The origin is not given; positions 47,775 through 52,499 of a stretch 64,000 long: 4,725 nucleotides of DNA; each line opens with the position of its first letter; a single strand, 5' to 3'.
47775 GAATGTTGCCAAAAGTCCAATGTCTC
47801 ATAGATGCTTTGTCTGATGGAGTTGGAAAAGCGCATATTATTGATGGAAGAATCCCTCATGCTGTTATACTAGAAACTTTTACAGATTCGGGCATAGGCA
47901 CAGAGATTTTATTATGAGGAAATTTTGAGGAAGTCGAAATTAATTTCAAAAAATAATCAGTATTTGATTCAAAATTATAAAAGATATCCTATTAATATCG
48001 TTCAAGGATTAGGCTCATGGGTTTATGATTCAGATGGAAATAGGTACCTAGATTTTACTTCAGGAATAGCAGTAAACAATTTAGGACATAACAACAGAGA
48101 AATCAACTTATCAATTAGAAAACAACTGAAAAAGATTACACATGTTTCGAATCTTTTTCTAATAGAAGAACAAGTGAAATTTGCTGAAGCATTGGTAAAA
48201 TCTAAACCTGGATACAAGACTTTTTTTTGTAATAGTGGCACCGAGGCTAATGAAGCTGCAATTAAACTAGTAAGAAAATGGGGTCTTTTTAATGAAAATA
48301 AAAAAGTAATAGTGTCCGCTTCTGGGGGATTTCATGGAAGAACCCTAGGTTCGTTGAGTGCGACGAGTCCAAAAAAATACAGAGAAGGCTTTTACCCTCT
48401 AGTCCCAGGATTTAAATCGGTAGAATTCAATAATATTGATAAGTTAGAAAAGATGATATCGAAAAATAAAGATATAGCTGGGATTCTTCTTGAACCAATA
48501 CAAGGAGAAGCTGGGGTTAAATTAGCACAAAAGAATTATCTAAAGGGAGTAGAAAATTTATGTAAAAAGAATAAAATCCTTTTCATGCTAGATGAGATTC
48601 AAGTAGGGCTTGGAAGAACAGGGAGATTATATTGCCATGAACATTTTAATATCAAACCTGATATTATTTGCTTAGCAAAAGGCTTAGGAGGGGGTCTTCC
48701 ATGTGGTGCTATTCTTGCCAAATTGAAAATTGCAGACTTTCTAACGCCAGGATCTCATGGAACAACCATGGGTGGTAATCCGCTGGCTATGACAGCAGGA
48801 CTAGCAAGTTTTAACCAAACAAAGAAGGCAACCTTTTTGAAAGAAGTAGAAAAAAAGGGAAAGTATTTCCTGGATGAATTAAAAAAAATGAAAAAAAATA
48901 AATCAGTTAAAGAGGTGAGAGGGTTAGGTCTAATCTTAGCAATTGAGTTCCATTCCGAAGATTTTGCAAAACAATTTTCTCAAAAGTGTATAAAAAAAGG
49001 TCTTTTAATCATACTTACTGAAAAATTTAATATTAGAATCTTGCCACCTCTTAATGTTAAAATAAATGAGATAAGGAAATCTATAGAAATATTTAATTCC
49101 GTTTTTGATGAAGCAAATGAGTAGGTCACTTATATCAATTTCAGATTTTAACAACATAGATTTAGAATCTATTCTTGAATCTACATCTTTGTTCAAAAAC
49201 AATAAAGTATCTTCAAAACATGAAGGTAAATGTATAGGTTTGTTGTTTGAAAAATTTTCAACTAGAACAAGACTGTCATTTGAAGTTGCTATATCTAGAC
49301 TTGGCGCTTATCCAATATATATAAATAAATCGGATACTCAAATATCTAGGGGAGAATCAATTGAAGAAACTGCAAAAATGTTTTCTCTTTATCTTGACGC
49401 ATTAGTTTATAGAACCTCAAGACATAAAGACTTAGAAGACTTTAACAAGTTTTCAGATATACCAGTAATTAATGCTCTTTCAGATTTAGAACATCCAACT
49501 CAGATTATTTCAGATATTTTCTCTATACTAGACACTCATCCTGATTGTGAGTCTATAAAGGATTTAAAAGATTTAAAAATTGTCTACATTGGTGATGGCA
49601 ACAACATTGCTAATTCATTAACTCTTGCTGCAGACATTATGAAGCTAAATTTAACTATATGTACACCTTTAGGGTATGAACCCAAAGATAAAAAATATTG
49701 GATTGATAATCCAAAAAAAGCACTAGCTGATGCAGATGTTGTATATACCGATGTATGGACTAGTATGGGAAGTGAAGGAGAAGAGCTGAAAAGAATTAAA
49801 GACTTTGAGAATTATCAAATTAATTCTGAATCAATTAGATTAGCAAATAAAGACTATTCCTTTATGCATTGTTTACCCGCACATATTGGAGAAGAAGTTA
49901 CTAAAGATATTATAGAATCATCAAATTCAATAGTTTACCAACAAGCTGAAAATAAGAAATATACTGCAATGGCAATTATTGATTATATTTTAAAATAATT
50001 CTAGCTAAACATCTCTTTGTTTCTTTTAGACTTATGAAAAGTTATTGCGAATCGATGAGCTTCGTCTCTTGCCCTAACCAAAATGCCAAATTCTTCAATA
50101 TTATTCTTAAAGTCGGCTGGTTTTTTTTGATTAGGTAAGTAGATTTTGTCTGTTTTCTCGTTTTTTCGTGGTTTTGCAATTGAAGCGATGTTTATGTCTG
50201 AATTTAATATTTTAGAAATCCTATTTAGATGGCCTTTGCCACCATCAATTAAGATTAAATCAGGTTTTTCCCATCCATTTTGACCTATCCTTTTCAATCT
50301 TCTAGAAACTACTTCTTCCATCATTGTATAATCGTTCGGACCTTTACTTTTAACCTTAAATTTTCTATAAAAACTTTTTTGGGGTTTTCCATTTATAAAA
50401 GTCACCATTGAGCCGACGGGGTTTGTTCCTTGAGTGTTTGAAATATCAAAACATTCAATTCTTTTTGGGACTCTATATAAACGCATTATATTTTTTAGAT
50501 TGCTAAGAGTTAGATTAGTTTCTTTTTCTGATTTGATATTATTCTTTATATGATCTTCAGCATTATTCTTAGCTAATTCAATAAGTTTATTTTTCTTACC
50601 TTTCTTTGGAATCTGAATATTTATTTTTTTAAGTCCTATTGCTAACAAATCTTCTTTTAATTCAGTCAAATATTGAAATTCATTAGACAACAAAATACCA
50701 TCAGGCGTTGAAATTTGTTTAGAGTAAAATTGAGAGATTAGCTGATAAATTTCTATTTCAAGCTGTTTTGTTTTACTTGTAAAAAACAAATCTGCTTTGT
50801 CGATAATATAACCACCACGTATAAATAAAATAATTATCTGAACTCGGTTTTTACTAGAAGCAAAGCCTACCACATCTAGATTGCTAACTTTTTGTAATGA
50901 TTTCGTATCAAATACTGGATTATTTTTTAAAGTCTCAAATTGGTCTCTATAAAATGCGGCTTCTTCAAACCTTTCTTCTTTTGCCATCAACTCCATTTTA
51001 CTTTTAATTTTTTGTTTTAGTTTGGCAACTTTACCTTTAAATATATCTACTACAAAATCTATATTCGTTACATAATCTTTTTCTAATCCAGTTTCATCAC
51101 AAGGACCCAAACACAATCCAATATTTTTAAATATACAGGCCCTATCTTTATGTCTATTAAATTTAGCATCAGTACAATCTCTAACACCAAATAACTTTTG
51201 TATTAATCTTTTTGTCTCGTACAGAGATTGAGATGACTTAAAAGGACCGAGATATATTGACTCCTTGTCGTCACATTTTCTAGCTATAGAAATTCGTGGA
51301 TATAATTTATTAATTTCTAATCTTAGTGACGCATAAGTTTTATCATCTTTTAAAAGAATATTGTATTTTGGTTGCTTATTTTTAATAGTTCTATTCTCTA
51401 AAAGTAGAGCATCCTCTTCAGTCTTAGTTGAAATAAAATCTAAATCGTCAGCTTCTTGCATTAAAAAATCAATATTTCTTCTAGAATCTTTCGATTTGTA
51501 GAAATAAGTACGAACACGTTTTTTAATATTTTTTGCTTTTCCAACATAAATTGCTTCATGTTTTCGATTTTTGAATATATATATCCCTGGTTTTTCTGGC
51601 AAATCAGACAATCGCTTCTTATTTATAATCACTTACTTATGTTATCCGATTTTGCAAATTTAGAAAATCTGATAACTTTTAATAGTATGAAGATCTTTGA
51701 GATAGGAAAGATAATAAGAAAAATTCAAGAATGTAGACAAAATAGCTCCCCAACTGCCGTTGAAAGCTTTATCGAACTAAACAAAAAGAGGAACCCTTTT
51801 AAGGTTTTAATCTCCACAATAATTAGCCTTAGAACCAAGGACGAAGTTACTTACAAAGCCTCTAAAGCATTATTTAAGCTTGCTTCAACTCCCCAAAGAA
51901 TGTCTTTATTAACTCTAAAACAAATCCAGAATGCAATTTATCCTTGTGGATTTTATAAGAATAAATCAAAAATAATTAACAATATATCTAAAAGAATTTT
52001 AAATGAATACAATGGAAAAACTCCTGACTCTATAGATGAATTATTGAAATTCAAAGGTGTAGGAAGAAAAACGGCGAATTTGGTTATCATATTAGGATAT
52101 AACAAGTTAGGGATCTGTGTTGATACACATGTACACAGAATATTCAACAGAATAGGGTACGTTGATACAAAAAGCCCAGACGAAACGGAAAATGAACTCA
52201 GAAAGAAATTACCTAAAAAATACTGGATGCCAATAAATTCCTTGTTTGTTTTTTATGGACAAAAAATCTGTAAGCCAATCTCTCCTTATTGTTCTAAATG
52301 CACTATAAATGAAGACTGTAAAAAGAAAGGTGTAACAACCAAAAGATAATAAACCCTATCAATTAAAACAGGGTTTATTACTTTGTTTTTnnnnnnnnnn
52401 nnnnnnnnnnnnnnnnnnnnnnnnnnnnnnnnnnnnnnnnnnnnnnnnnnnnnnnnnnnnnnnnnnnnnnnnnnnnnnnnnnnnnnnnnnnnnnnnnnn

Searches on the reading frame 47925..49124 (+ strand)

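Call 27: search_protein_families(library=pfam, proteins=[window:47925-49124:+], max_evalue=0.0001)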
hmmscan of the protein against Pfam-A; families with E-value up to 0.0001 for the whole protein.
window:47925-49124:+ (399 aa): 1 family
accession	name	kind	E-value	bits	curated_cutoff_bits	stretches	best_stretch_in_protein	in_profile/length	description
PF00202.27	Aminotran_3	-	8.3e-116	387.4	30.5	1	17-393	5-402/403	Aminotransferase class-III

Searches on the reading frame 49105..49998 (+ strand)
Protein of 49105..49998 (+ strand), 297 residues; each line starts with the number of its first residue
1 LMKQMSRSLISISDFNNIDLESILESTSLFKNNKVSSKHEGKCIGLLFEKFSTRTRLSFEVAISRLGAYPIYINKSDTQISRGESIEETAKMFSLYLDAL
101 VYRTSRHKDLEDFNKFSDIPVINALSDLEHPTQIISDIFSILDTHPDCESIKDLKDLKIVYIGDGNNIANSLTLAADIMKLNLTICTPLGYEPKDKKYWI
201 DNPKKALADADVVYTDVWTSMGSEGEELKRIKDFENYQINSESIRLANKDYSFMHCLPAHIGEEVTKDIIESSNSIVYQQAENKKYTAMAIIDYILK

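Call 27: search_protein_families(library=pfam, proteins=[window:49105-49998:+], max_evalue=0.0001)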
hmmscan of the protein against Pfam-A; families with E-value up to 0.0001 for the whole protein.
window:49105-49998:+ (297 aa): 2 families
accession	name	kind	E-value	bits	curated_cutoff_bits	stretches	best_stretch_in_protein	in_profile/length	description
PF00185.30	OTCace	-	8.2e-46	156.3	29.4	1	155-294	1-156/157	Aspartate/ornithine carbamoyltransferase, Asp/Orn binding domain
PF02729.26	OTCace_N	-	1.4e-40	139.2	29.9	1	7-141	1-146/148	Aspartate/ornithine carbamoyltransferase, carbamoyl-P binding domain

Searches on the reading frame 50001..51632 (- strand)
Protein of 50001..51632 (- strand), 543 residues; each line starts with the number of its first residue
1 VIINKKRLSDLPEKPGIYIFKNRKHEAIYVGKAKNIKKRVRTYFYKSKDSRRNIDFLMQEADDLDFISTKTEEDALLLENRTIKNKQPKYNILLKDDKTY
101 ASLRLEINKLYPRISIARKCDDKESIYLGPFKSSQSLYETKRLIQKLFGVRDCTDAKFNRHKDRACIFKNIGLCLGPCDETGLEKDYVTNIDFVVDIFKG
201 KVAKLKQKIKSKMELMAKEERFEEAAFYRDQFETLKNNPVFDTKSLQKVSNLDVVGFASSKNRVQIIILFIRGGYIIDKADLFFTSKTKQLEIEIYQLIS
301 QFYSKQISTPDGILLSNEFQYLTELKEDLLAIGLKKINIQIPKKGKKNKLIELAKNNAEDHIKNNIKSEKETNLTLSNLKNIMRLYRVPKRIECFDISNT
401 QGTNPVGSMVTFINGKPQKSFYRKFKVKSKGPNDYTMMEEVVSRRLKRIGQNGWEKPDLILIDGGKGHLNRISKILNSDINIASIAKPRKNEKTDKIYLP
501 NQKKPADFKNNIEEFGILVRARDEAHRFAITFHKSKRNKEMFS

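Call 27: search_protein_families(library=pfam, proteins=[window:50001-51632:-], max_evalue=0.0001)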
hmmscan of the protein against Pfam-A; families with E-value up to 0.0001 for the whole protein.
window:50001-51632:- (543 aa): 4 families
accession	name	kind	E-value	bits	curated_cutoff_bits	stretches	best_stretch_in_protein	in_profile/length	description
PF08459.17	UvrC_RNaseH_dom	-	7e-49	166.2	22.3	1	381-530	2-159/159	UvrC RNAse H endonuclease domain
PF22920.2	UvrC_RNaseH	-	2.9e-19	69.5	24.3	1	251-363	1-114/116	UvrC Ribonuclease H-like domain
PF01541.30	GIY-YIG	-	5.7e-10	39.8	22.6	1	15-91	2-78/78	GIY-YIG catalytic domain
PF02151.25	UVR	-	9.7e-06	25.6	21.5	1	204-237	2-35/36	UvrB/uvrC motif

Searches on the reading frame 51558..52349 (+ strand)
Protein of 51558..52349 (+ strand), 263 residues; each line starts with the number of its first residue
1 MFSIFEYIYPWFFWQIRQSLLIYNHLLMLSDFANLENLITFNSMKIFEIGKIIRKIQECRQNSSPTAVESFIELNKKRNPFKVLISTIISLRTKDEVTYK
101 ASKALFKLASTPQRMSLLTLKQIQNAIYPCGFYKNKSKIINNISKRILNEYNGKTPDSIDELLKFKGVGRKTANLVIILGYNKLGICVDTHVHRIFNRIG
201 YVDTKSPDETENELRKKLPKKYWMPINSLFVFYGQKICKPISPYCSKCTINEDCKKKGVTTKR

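Call 27: search_protein_families(library=pfam, proteins=[window:51558-52349:+], max_evalue=0.0001)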
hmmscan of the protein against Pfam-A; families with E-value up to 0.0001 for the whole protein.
window:51558-52349:+ (263 aa): 2 families
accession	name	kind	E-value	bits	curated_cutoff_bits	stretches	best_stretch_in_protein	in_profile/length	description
PF00730.31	HhH-GPD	-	1.9e-23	83.3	26.2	1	85-220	1-108/108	HhH-GPD superfamily base excision DNA repair protein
PF00633.29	HHH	-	4.3e-06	26.7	24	1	150-176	1-27/30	Helix-hairpin-helix motif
